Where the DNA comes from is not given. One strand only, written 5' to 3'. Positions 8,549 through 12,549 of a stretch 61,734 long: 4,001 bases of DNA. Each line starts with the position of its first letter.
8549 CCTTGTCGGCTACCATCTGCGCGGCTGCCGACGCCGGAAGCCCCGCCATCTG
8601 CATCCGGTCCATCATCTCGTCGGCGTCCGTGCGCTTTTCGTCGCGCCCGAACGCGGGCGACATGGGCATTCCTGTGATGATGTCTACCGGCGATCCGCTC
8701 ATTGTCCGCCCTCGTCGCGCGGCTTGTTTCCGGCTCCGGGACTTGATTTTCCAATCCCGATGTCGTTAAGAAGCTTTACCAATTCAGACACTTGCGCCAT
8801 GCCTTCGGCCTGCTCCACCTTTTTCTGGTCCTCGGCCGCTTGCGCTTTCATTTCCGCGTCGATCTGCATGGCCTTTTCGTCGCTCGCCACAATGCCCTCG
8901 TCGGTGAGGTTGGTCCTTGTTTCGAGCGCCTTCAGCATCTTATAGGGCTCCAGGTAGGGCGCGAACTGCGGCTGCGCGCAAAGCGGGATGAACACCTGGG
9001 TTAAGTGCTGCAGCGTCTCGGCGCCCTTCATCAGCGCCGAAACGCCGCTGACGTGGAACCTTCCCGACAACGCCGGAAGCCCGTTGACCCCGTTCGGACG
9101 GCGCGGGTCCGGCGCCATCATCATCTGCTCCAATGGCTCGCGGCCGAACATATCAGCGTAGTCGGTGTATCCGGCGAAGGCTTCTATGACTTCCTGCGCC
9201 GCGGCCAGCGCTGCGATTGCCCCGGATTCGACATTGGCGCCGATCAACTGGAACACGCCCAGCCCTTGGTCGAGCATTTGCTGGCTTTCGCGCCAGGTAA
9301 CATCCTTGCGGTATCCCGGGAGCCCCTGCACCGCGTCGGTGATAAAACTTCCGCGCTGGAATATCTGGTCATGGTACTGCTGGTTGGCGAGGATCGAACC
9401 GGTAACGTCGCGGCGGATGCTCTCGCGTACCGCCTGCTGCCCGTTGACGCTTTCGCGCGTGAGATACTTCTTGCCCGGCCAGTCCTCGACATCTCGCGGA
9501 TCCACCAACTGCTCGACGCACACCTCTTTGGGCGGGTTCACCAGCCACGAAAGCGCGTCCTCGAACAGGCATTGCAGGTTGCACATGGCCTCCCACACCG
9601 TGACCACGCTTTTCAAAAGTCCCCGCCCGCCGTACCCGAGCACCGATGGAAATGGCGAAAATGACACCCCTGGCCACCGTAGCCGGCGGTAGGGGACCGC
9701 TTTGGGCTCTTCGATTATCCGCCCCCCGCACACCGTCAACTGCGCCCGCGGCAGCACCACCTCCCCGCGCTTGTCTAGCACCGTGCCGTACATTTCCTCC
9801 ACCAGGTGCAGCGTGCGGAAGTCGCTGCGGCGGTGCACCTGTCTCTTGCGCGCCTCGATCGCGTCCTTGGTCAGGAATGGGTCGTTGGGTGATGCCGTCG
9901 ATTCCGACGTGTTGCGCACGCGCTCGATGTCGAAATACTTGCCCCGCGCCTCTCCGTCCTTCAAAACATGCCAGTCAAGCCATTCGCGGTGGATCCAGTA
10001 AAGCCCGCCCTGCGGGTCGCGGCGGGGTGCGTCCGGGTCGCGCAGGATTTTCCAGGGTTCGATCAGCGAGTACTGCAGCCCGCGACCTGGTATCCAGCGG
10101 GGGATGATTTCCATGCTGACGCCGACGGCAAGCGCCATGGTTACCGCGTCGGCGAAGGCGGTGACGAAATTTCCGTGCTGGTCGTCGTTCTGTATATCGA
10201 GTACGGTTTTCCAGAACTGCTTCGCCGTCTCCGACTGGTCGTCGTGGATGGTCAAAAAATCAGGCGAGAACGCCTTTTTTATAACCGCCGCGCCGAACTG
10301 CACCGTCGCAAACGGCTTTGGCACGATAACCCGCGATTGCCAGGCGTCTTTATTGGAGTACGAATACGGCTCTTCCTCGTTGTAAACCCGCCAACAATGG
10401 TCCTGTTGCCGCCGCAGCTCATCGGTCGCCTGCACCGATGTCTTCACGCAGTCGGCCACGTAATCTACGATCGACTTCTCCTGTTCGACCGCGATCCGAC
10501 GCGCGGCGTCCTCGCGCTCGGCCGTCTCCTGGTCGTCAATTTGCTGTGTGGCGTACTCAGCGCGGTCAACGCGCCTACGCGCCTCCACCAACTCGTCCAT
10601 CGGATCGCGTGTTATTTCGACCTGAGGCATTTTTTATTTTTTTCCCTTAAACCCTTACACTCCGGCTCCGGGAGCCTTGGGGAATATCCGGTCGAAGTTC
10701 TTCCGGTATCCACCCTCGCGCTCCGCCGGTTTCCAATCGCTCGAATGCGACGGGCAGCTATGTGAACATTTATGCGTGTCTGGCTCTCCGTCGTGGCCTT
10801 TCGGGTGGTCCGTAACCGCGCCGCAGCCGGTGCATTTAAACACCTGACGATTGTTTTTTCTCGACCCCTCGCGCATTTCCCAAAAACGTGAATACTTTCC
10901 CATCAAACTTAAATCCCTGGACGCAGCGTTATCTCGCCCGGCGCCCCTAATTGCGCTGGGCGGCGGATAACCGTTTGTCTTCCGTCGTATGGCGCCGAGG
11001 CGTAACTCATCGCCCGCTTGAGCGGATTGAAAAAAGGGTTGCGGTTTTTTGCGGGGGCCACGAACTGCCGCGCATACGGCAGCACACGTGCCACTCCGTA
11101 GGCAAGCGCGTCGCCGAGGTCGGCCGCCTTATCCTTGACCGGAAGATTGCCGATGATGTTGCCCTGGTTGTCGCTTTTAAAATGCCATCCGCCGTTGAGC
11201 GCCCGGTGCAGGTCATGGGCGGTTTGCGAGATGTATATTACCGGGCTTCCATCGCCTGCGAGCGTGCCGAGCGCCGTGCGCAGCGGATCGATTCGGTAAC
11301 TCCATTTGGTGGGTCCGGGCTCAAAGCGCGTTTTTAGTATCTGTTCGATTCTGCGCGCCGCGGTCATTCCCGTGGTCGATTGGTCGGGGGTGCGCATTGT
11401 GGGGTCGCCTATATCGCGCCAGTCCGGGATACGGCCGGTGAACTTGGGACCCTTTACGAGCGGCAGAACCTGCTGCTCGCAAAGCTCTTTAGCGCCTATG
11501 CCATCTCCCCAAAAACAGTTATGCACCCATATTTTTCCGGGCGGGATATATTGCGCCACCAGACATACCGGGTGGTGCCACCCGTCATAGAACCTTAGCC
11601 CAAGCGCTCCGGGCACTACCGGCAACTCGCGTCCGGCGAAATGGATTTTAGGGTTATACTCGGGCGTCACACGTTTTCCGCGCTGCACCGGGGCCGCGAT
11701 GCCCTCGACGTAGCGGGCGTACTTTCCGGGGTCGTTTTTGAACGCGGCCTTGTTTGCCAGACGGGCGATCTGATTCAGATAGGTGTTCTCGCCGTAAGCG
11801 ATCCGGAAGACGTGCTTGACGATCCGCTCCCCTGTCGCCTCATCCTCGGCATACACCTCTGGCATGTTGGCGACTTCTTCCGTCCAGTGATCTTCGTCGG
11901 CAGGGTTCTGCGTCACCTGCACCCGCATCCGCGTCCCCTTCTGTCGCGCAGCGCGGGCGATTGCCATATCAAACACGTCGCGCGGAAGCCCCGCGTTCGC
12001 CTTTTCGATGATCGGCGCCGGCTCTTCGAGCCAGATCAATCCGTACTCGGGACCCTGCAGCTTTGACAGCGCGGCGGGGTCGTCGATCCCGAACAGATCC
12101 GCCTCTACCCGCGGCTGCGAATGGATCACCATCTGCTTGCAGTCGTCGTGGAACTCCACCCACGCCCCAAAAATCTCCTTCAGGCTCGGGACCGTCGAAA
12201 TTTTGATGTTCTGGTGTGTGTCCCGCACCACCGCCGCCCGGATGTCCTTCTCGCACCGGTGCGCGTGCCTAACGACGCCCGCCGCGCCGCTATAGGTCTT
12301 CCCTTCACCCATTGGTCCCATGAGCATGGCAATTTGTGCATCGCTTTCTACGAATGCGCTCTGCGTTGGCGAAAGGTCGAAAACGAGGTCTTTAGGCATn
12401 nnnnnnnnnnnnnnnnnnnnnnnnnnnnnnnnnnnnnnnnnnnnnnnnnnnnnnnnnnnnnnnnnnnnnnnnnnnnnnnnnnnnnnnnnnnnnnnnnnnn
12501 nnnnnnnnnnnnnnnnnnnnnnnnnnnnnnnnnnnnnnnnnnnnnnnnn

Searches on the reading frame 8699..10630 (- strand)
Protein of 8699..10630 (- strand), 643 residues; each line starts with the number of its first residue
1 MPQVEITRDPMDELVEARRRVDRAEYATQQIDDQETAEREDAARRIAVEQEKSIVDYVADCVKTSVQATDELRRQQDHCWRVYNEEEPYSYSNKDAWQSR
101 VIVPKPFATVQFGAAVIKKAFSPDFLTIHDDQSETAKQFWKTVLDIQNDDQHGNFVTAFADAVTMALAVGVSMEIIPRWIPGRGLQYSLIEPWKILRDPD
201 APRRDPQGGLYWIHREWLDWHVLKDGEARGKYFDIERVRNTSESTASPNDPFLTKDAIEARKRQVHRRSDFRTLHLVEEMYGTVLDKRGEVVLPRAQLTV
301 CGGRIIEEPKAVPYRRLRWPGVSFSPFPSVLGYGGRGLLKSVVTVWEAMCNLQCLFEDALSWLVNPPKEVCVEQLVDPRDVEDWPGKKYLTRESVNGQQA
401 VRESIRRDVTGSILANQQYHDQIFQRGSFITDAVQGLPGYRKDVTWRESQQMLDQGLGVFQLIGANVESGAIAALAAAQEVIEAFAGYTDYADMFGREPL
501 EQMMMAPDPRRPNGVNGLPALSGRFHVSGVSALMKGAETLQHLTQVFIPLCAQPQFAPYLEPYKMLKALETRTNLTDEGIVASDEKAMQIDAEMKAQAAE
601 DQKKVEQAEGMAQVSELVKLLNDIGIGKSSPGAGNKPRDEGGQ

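Call 29: search_protein_families(library=phrogs, proteins=[window:8699-10630:-], max_evalue=0.00001)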
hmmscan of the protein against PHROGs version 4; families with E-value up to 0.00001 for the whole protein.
window:8699-10630:- (643 aa): 1 family
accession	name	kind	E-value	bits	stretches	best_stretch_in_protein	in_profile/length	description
phrog_332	-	connector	5.2e-07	29.4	1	93-613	52-536/560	head-tail adaptor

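Call 88: search_protein_families(library=pfam, proteins=[window:8699-10630:-], max_evalue=0.001)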
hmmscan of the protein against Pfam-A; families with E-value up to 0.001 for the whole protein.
window:8699-10630:- (643 aa): 0 families

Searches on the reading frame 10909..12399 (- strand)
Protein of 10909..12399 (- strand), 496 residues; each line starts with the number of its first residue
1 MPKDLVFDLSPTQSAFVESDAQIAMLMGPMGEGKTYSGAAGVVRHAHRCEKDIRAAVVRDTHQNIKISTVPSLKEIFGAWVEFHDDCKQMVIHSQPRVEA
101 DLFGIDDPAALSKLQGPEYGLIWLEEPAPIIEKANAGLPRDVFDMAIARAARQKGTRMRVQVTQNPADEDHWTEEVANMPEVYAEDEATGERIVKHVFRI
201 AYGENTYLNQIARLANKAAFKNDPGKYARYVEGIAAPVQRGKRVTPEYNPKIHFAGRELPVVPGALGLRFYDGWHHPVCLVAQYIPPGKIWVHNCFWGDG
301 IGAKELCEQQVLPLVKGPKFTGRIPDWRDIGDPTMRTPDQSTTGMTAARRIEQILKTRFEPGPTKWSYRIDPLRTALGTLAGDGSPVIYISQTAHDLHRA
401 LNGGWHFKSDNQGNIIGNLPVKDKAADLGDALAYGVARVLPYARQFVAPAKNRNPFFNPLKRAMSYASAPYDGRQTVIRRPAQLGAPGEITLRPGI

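Call 29: search_protein_families(library=phrogs, proteins=[window:10909-12399:-], max_evalue=0.00001)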
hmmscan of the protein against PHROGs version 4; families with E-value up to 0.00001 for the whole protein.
window:10909-12399:- (496 aa): 2 families
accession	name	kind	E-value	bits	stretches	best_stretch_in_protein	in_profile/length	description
phrog_979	-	head and packaging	7e-11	42.5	1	5-175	150-312/642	terminase large subunit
phrog_2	-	head and packaging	8.6e-10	39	1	5-474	262-623/807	terminase large subunit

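Call 63: search_protein_families(library=pfam, proteins=[window:10909-12399:-], max_evalue=0.001)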
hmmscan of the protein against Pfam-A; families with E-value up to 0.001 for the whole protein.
window:10909-12399:- (496 aa): 2 families
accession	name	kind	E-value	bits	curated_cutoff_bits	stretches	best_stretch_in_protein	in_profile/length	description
PF04466.19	Terminase_3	-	9e-06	25.8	23.2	1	22-233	3-200/201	Phage terminase large subunit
PF03237.21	Terminase_6N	-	0.00098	19.3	22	0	25-134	1-112/215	Terminase large subunit, T4likevirus-type, N-terminal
